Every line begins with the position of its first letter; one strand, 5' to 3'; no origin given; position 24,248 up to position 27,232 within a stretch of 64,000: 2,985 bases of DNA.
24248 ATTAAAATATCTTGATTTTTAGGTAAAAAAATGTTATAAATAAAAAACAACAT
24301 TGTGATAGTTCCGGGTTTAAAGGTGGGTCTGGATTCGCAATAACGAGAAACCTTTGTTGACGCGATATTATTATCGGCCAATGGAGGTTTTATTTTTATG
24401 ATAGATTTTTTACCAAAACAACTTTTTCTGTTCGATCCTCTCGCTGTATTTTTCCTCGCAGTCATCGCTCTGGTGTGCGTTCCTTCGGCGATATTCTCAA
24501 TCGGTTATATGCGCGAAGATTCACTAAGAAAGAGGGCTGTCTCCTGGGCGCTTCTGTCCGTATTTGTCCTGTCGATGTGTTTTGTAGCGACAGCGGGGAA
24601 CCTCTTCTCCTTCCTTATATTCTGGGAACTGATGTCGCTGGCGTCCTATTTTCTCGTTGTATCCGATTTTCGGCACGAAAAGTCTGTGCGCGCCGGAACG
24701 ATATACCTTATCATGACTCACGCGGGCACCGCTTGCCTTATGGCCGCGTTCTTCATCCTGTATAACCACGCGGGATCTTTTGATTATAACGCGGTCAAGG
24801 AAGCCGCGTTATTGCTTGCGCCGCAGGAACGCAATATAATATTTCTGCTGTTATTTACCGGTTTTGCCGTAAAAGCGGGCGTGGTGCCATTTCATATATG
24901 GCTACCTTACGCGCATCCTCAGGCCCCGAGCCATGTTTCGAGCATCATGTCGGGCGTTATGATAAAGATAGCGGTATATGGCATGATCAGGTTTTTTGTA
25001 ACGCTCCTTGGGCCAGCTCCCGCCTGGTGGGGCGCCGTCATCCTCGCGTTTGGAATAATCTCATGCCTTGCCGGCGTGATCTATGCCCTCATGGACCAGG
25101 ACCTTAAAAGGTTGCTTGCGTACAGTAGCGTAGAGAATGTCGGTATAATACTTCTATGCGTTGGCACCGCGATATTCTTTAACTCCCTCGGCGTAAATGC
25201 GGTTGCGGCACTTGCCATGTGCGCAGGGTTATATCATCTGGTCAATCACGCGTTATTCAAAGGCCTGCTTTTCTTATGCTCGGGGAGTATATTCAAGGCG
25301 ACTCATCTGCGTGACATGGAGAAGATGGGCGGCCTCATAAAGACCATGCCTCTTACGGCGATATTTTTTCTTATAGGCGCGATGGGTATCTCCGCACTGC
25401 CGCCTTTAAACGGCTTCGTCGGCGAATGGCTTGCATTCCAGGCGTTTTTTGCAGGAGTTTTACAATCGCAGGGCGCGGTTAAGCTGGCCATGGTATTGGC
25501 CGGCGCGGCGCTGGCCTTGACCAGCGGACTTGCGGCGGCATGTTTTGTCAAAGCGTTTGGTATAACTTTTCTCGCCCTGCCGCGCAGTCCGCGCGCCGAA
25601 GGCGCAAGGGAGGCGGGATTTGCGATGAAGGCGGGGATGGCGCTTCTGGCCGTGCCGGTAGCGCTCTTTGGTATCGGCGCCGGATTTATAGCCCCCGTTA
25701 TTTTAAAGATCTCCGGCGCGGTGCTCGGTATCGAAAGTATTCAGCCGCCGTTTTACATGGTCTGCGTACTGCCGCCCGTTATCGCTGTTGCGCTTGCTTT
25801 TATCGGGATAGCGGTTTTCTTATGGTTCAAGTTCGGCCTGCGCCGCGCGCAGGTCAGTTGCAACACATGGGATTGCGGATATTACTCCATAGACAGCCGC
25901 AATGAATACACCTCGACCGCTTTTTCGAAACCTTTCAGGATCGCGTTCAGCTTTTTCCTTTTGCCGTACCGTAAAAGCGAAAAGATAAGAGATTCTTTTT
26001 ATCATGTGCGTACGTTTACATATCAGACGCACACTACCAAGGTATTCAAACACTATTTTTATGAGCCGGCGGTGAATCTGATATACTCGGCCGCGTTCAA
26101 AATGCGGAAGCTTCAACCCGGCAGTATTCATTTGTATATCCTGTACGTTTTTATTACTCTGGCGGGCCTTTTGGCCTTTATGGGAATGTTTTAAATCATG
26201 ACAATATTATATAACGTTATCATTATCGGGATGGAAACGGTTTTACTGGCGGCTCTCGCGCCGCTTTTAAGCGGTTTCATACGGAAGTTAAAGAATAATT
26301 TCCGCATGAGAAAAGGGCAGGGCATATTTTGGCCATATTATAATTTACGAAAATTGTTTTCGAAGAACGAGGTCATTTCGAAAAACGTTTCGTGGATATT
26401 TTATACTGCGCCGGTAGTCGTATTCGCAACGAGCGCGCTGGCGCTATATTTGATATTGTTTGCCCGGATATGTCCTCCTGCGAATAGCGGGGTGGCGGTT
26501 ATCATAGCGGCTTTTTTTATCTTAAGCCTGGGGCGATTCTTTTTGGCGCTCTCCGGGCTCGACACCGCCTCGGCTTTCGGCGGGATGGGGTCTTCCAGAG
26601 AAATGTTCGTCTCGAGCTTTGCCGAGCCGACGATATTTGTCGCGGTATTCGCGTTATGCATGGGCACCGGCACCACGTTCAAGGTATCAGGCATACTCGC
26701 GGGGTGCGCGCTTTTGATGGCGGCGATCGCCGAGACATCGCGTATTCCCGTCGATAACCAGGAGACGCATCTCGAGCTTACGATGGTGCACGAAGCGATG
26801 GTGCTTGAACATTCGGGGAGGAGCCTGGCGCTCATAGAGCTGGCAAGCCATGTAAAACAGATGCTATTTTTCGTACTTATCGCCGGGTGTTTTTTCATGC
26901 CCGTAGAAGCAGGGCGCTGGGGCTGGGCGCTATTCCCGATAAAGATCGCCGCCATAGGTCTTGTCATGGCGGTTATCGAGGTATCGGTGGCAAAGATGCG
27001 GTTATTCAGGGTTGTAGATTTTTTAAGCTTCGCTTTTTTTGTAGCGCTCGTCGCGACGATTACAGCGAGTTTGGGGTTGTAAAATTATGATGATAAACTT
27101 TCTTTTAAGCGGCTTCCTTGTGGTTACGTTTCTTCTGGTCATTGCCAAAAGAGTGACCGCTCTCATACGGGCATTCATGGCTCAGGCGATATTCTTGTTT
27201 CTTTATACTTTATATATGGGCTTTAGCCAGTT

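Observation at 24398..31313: Six-gene complex-I / group-4-hydrogenase-like module whose catalytic-subunit homologue has lost all four [NiFe] cysteines (Ehr-type complex of unknown function)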

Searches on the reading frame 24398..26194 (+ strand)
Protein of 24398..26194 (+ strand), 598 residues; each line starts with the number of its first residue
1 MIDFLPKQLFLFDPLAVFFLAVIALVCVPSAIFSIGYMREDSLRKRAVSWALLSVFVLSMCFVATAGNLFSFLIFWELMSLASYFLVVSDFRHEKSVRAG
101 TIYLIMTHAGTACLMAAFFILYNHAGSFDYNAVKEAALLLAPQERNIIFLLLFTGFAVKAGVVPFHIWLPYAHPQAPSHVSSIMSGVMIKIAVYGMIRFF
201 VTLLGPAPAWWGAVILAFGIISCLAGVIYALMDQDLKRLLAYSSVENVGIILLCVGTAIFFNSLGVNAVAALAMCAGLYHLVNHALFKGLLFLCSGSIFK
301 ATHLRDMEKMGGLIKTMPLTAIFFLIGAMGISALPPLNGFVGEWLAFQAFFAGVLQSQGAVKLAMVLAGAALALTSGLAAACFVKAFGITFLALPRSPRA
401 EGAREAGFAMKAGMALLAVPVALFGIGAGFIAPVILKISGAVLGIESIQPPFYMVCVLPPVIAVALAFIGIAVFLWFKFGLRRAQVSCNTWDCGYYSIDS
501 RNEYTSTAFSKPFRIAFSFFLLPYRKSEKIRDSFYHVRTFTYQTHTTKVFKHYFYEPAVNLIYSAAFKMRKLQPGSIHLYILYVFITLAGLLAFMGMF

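Call 4: search_protein_families(library=pfam, proteins=[window:24398-26194:+])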
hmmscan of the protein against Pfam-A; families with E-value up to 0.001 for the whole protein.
window:24398-26194:+ (598 aa): 2 families
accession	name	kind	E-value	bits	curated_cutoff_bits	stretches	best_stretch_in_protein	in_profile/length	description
PF00361.26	Proton_antipo_M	-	5.5e-61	206.8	21.5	1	66-352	1-277/294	NADH:quinone oxidoreductase/Mrp antiporter, TM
PF00662.26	Proton_antipo_N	-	1.4e-07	31.7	24.5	1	10-43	13-46/51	NADH-Ubiquinone oxidoreductase (complex I), chain 5 N-terminus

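Call 5: search_protein_families(library=ncbifam, proteins=[window:24398-26194:+])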
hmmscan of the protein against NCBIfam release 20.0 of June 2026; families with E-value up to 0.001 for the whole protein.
window:24398-26194:+ (598 aa): 75 families (the best 25 are shown)
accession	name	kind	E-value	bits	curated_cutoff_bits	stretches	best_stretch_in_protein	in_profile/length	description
NF005086.0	PRK06521.1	equivalog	3.4e-184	614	667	1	10-595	76-667/669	hydrogenase 4 subunit B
NF006418.0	PRK08667.1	equivalog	1e-161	539.7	794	1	10-595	73-640/644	hydrogenase membrane subunit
NF005958.0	PRK08042.1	equivalog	1.3e-83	281.8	727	1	13-521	74-564/608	formate hydrogenlyase subunit 3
NF006240.0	PRK08376.1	subfamily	4e-74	250.4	662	1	9-432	85-496/521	putative monovalent cation/H+ antiporter subunit D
NF006419.0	PRK08668.1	equivalog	3e-69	234.3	617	1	10-559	66-594/613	NADH dehydrogenase subunit M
NF009287.0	PRK12647.1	equivalog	8.5e-62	209.7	937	1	10-483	72-522/773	putative monovalent cation/H+ antiporter subunit A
NF005046.0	PRK06459.1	equivalog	3.4e-60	204.3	460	1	12-589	44-578/587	hydrogenase 4 subunit B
TIGR01972.1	NDH_I_M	subfamily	1.4e-59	202.1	263.8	1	13-394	77-433/486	NADH-quinone oxidoreductase subunit M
NF009310.0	PRK12668.1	equivalog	2.3e-58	198.4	564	1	8-474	62-472/584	Na(+)/H(+) antiporter subunit D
TIGR00940.1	2a6301s01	subfamily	4.3e-57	194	920.45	1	12-480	73-545/793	monovalent cation:proton antiporter subunit A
NF009288.0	PRK12648.1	equivalog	2.6e-56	191.3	1104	1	10-450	72-494/954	monovalent cation/H+ antiporter subunit A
NF005097.0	PRK06525.1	equivalog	3.2e-55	187.7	430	1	11-419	73-466/480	hydrogenase 4 subunit D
NF005141.0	PRK06590.1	equivalog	3.1e-54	184.9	556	1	10-595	77-609/615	NADH-quinone oxidoreductase subunit L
TIGR01974.1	NDH_I_L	subfamily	4.8e-53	181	407.5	1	10-595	78-629/630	NADH-quinone oxidoreductase subunit L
NF005044.0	PRK06458.1-4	equivalog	2.2e-49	168.7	610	1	8-426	68-477/531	hydrogenase 4 subunit F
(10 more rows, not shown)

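Call 46: search_solved_structures(query=window:24398-26194:+, show_alignments=2, max_evalue=1e-30)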
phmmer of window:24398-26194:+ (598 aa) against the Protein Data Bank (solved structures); distinct sequences matched with E-value up to 1e-30: 8.
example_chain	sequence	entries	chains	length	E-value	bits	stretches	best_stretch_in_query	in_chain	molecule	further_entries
7z0s_C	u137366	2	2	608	3.3e-71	244.2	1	13-520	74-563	Formate hydrogenlyase subunit 3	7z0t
6cfw_H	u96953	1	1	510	7.9e-56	193.4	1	13-427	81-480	Monovalent cation/H+ antiporter subunit D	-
7qru_A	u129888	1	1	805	4.9e-43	151.2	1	12-436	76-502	Na+/H+ antiporter subunit A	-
6z16_A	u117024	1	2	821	4.8e-37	131.4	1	13-432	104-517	Multisubunit Na+/H+ antiporter, A subunit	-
6u8y_X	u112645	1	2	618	4.5e-34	121.6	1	20-521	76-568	NADH dehydrogenase subunit M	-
7p61_M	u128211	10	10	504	2.6e-33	119.1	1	62-351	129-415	NADH dehydrogenase I subunit M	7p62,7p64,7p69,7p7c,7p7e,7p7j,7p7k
3rko_M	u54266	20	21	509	3e-33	118.8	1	62-351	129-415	NADH-QUINONE OXIDOREDUCTASE SUBUNIT M | NADH dehydrogenase I subunit M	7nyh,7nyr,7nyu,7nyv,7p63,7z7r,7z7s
6hum_F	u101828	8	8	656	2.7e-32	115.7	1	10-343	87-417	NADH dehydrogenase subunit 5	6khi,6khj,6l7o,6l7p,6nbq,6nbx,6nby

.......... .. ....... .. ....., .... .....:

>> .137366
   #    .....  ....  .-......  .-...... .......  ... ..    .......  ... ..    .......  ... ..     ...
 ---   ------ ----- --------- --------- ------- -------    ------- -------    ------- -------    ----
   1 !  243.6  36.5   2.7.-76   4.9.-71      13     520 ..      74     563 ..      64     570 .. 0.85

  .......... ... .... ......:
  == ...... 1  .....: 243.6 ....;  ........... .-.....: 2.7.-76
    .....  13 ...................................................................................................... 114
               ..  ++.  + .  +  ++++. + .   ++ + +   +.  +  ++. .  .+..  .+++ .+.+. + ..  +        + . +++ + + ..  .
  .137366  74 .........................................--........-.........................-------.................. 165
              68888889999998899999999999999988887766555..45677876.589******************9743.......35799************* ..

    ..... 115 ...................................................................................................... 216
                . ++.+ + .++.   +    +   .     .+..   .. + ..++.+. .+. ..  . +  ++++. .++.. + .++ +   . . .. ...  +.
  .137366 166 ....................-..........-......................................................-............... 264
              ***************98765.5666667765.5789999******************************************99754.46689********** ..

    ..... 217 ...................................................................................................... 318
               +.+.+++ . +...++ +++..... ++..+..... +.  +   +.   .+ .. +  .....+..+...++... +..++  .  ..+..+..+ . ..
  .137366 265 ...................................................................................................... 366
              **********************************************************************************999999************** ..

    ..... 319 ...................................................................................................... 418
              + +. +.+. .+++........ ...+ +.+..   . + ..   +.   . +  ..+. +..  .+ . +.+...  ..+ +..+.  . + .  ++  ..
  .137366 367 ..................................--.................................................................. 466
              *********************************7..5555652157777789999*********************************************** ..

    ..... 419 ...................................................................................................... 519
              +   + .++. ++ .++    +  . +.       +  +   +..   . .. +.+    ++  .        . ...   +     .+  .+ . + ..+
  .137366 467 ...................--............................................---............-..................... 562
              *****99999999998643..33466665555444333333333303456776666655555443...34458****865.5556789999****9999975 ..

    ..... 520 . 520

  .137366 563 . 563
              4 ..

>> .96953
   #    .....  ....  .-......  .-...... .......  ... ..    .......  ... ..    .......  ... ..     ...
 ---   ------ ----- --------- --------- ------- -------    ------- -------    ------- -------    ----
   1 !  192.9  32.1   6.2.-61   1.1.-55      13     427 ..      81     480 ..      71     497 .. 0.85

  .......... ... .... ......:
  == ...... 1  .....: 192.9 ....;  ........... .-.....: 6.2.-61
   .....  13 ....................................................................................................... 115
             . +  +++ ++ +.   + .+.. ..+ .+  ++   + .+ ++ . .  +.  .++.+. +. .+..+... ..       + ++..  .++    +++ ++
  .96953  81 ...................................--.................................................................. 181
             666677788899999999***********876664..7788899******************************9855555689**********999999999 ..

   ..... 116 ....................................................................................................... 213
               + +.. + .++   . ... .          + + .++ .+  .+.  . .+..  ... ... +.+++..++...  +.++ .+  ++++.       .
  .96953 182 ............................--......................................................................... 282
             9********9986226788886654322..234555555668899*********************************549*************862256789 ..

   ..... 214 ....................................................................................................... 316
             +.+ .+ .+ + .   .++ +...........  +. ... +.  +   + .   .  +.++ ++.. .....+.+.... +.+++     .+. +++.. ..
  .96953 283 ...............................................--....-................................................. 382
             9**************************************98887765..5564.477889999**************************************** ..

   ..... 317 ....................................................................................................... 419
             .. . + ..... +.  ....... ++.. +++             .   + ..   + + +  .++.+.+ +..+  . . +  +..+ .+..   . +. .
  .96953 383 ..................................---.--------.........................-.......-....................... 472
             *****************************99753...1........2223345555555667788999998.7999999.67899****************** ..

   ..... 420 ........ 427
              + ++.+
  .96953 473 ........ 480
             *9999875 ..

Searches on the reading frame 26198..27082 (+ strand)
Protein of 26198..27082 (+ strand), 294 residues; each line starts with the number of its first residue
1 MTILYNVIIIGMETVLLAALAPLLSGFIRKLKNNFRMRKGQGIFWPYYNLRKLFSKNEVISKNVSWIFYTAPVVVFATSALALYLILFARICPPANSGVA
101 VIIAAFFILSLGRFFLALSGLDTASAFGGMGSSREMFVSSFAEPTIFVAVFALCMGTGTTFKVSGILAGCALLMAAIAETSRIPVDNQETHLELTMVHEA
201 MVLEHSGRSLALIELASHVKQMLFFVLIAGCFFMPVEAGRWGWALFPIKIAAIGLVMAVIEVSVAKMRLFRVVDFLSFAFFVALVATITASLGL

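Call 4: search_protein_families(library=pfam, proteins=[window:26198-27082:+])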
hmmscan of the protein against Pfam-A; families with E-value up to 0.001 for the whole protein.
window:26198-27082:+ (294 aa): 1 family
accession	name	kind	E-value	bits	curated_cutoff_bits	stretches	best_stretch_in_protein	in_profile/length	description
PF00146.26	NADHdh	-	3.4e-30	105.9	27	1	14-287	8-293/298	NADH dehydrogenase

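Call 5: search_protein_families(library=ncbifam, proteins=[window:26198-27082:+])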
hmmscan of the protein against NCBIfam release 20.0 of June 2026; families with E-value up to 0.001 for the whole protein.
window:26198-27082:+ (294 aa): 1 family
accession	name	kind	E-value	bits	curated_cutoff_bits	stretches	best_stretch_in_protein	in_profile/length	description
NF004741.0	PRK06076.1-2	equivalog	6.6e-09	35.4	305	1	49-286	72-325/337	NADH-quinone oxidoreductase subunit NuoH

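Call 77: search_solved_structures(query=window:26198-27082:+, show_alignments=2, max_evalue=0.00001)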
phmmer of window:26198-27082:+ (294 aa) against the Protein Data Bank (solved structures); distinct sequences matched with E-value up to 0.00001: 2.
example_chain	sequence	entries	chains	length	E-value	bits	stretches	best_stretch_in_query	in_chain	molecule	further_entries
7z0s_D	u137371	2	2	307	1.9e-20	76.7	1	12-280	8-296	Formate hydrogenlyase subunit 4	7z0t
6cfw_M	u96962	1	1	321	3.7e-15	59.4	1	1-284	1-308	Mbh13 NADH dehydrogenase subunit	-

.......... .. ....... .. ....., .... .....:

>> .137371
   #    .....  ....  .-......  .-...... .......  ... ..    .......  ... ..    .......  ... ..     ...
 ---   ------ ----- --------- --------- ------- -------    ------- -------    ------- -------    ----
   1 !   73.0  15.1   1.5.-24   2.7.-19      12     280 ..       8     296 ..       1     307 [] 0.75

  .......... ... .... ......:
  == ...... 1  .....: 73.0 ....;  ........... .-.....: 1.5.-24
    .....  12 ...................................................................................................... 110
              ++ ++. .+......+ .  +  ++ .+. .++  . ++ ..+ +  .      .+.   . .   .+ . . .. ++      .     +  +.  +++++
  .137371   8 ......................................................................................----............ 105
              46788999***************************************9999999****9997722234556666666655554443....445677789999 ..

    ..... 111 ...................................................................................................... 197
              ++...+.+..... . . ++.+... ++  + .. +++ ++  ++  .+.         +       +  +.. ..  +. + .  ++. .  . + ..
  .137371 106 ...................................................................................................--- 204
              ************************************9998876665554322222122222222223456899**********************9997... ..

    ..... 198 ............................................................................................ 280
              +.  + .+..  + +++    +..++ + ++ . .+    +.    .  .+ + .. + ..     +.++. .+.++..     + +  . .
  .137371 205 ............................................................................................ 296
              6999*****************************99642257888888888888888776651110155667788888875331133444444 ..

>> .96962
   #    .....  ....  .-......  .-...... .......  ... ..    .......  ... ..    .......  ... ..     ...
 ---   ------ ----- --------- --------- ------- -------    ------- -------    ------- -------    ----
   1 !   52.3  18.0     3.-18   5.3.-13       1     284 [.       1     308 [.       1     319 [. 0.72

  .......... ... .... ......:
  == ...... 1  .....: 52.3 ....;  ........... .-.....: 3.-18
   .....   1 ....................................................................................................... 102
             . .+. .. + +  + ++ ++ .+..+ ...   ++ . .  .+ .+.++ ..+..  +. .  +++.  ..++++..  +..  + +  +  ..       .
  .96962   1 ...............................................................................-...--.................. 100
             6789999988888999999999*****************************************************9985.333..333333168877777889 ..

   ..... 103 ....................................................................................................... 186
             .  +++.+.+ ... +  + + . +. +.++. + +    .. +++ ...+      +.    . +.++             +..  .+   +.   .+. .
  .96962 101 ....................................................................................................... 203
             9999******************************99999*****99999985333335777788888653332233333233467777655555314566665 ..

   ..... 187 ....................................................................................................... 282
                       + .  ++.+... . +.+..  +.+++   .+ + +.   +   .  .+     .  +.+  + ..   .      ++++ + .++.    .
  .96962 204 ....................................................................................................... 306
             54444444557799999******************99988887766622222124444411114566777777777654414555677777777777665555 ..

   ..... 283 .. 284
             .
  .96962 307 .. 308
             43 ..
